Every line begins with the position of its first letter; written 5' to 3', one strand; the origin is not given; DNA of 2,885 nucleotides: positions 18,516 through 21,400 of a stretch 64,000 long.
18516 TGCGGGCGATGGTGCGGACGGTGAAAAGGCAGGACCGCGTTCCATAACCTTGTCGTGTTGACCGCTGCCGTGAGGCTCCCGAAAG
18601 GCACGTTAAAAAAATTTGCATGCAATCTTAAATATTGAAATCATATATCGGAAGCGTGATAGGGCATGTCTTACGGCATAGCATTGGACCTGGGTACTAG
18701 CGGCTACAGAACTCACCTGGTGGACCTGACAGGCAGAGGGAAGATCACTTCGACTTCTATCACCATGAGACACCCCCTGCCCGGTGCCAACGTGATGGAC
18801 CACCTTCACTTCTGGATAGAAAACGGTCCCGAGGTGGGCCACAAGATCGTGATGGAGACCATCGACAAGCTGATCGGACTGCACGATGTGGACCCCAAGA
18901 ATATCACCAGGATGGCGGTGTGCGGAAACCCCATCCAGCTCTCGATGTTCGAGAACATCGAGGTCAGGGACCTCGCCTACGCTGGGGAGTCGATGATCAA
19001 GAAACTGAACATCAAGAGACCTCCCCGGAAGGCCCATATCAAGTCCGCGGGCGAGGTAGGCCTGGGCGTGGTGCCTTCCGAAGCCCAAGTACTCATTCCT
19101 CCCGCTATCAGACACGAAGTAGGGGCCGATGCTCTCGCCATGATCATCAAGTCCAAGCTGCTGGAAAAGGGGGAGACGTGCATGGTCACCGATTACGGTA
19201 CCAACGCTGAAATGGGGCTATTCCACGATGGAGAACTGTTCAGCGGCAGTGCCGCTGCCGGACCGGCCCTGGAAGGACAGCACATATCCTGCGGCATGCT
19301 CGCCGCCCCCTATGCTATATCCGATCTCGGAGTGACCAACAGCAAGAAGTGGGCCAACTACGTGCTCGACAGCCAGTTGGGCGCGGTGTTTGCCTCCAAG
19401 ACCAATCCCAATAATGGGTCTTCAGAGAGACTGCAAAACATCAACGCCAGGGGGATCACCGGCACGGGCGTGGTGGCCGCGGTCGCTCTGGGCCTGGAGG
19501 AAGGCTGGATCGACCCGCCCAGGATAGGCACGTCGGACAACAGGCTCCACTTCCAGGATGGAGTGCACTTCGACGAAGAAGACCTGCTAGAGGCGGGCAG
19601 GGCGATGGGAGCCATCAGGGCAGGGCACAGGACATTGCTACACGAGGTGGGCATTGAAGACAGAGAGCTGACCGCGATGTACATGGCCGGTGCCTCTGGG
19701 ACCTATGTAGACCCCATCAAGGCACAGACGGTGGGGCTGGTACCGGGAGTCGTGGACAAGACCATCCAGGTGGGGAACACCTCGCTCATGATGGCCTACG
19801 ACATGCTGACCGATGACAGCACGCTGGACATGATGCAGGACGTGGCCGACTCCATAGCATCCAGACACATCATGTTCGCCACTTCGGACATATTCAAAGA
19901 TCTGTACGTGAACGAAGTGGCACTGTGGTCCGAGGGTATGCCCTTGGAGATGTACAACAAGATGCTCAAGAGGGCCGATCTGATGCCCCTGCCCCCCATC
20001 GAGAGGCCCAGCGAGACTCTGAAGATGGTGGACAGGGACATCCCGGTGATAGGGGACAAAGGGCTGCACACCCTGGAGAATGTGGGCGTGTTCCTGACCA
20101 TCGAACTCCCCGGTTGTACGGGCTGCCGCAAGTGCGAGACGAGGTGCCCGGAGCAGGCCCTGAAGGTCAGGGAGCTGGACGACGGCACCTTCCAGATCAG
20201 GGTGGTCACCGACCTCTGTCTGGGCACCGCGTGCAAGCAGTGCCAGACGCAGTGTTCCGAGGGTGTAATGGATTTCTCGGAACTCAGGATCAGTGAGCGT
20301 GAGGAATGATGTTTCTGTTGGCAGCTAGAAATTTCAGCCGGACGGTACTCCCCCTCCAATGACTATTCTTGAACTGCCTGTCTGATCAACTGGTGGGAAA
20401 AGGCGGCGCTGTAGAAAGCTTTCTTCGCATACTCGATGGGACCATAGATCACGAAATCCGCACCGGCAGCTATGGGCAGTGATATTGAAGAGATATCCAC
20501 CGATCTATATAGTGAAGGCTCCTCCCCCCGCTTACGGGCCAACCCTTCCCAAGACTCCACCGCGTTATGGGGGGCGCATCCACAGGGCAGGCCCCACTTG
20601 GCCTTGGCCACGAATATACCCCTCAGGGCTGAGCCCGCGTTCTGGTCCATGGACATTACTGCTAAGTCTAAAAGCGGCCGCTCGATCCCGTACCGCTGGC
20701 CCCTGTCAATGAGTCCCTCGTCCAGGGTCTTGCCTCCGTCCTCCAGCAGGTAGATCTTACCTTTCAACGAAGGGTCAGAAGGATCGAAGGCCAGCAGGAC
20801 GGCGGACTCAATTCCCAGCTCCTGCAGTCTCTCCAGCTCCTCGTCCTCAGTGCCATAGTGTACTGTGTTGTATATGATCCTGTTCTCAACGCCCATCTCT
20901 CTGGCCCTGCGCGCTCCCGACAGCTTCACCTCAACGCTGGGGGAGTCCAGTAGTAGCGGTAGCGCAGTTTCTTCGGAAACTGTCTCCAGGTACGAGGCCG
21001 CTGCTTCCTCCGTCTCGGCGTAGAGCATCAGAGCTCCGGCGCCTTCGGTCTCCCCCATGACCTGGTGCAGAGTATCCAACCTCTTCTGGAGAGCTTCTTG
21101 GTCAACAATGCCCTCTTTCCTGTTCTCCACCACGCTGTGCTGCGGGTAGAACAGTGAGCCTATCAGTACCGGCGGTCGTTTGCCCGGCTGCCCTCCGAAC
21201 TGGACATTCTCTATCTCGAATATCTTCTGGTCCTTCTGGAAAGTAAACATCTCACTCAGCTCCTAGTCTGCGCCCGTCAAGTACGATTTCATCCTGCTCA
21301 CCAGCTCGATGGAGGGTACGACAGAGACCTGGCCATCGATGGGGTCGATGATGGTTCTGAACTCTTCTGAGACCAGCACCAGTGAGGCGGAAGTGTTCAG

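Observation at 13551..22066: Corrinoid methyltransferase cluster with no recognisable substrate-specific MT1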

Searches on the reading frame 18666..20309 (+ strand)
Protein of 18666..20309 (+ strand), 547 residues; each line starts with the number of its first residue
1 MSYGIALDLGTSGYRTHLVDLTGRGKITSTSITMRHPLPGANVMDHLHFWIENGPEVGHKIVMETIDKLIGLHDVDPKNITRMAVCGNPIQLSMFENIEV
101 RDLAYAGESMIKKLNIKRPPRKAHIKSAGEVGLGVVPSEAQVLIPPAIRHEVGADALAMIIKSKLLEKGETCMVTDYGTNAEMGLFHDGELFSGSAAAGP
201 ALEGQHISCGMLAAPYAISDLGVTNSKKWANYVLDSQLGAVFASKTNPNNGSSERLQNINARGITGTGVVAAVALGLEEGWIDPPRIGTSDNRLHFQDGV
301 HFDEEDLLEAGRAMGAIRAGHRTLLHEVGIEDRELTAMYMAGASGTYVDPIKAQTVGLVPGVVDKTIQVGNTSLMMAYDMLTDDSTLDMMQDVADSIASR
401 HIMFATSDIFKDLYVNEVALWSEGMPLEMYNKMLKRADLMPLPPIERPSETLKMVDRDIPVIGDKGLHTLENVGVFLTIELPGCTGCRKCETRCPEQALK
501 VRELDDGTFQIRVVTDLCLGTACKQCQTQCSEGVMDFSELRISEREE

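Call 3: search_protein_families(library=pfam, proteins=[window:18666-20309:+])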
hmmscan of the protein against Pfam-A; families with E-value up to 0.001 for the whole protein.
window:18666-20309:+ (547 aa): 6 families
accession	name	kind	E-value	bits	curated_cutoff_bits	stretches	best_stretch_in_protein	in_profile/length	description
PF14574.11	RACo_C_ter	-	1.1e-64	218.5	27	1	170-429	1-259/261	C-terminal domain of RACo the ASKHA domain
PF17651.6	Raco_middle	-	2.9e-13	50.2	26.8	1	3-165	1-160/163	RACo middle region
PF12838.12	Fer4_7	-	3.6e-06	27.8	27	1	484-533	2-51/52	4Fe-4S dicluster domain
PF12837.12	Fer4_6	-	0.00015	21.9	25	0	484-499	9-24/24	4Fe-4S binding domain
PF13183.11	Fer4_8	-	0.00032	21.6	27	0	481-496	51-66/68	4Fe-4S dicluster domain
PF13187.11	Fer4_9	-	0.00087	19.7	27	0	484-534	2-51/52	4Fe-4S dicluster domain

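Call 4: search_protein_families(library=ncbifam, proteins=[window:18666-20309:+])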
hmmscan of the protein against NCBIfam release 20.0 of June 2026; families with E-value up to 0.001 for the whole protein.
window:18666-20309:+ (547 aa): 5 families
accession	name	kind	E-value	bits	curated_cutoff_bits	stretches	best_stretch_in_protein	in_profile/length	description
TIGR04270.1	Rama_corrin_act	subfamily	3.8e-210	698.8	500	1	3-541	1-533/534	methylamine methyltransferase corrinoid protein reductive activase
NF040756.1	corr_regen_AcsV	exception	1e-33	116.7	800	1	3-398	210-603/632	corrinoid activation/regeneration protein AcsV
NF043039.1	HgcAB_like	equivalog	0.00014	21.6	285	1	471-533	289-347/350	HgcAB-like fusion protein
TIGR00402.1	napF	equivalog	0.00022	21.2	102.2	1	478-536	63-123/149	ferredoxin-type protein NapF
NF005505.0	PRK07118.1-4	equivalog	0.00053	19.5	378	1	482-536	216-263/265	Fe-S cluster domain-containing protein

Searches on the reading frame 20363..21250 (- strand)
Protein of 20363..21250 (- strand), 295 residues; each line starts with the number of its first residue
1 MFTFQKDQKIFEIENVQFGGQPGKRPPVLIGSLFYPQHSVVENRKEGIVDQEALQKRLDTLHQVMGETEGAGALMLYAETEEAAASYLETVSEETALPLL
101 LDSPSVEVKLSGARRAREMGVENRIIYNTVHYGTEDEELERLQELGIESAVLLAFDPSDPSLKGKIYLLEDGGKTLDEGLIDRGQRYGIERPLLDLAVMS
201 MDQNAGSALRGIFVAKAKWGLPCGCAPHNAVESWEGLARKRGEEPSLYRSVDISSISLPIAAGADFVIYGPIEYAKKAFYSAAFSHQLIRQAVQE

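Call 3: search_protein_families(library=pfam, proteins=[window:20363-21250:-])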
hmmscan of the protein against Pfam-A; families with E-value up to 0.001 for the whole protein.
window:20363-21250:- (295 aa): 1 family
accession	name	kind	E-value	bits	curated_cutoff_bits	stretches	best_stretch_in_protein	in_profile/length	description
PF02007.24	MtrH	-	1.1e-74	251.7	22.8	1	6-292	1-290/299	Tetrahydromethanopterin S-methyltransferase MtrH subunit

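Call 4: search_protein_families(library=ncbifam, proteins=[window:20363-21250:-])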
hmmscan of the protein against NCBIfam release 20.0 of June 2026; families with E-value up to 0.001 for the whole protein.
window:20363-21250:- (295 aa): 3 families
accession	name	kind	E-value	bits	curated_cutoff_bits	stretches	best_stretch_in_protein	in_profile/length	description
TIGR01114.1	mtrH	equivalog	1.3e-74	251.2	271.4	1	1-294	1-297/314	tetrahydromethanopterin S-methyltransferase subunit H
NF002142.0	PRK00979.1-1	subfamily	1.6e-68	231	287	1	4-295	2-283/306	tetrahydromethanopterin S-methyltransferase subunit H family protein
NF047990.1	Co_MTase_MtgA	equivalog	3.9e-57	194.1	550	1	1-285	1-280/306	[methyl-Co(III) glycine betaine-specific corrinoid protein]--tetrahydrofolate methyltransferase MtgA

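Call 62: search_solved_structures(query=window:20363-21250:-, max_evalue=0.01)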
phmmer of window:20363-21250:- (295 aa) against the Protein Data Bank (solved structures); distinct sequences matched with E-value up to 0.01: 5.
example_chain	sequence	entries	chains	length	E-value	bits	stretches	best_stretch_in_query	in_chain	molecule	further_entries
9qtp_o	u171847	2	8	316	3.9e-53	183.9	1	1-286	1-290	Tetrahydromethanopterin S-methyltransferase subunit H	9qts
8z9u_B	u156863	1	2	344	3.6e-52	180.7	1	2-284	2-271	Tetrahydromethanopterin S-methyltransferase subunit H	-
6sj8_A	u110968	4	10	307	1.3e-47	165.8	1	2-284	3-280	Tetrahydromethanopterin S-methyltransferase | Methylcorrinoid:tetrahydrofolate methyltransferase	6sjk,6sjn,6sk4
6sjo_A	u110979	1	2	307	1.7e-46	162.1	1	2-284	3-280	Tetrahydromethanopterin S-methyltransferase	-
6sjp_A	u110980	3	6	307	1.7e-46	162.1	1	2-284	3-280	Tetrahydromethanopterin S-methyltransferase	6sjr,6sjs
